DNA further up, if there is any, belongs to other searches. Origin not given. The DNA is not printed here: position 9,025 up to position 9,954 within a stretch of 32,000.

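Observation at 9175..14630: Self-contained 5.5 kb accessory cassette splitting the conserved rps12-rps7-fusA cluster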

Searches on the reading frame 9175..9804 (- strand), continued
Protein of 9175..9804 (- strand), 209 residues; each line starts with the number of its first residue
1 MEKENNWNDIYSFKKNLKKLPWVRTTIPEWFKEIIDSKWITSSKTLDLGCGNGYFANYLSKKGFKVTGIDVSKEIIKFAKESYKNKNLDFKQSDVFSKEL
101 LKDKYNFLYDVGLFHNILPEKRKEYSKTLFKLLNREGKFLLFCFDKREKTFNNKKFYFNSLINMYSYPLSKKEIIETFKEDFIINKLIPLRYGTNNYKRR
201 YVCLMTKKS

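Call 77: search_solved_structures(query=window:9175-9804:-, max_evalue=0.0001)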
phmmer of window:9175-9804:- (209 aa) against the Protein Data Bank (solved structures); distinct sequences matched with E-value up to 0.0001: 39.
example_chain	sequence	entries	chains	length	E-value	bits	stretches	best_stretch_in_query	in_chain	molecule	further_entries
6mro_A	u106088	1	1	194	8.9e-17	64.8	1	21-148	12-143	methyl transferase from Methanosarcina acetivorans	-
8gdu_A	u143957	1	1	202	5.3e-15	59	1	21-149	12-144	Methyltransferase domain-containing protein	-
9h0g_A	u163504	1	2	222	5.4e-10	42.7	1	14-156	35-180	Thiol methyltransferase 1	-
1ve3_A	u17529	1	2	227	1.1e-09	41.6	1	42-150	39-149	hypothetical protein PH0226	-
9w6x_A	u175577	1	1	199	4e-09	39.8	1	45-141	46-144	YtkW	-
5wp4_A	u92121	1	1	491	1e-08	38.5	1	29-152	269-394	Phosphoethanolamine N-methyltransferase 1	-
9h04_A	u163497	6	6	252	1.9e-08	37.6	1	37-140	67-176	Methyltransferase domain-containing protein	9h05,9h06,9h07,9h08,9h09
4r6w_A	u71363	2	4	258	2.5e-08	37.3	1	36-152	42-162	Phosphoethanolamine N-methyltransferase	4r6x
9h0d_A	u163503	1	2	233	4.6e-08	36.4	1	42-145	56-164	Thiol methyltransferase 1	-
3l8d_A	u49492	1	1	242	5.2e-08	36.2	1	23-106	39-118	Methyltransferase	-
3uj6_A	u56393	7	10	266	5.5e-08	36.1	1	36-152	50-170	Phosphoethanolamine N-methyltransferase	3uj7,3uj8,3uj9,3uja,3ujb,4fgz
3ujd_A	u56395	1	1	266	5.5e-08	36.1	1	36-152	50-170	Phosphoethanolamine N-methyltransferase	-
5wp5_A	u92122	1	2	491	9.8e-08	35.3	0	41-148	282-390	Phosphomethylethanolamine N-methyltransferase 2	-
3lcc_A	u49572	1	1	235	2.6e-07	33.9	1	20-144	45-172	Putative methyl chloride transferase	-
6bqc_A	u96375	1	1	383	3.4e-07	33.5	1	43-163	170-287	Cyclopropane-fatty-acyl-phospholipid synthase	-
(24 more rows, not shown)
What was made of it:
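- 9175..9804 (-): MT209: class I SAM-dependent methyltransferase of the TPMT/HOL/TehB-like small-molecule type. Best PDB sequence matches are the Methanosarcina methyltransferase 6mro, thiol methyltransferase and methyl chloride transferase (call 77).
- Closest known: TPMT / HOL / TehB-like small-molecule SAM methyltransferases. Same: PDB matches include thiol methyltransferase and methyl chloride transferase (call 77).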
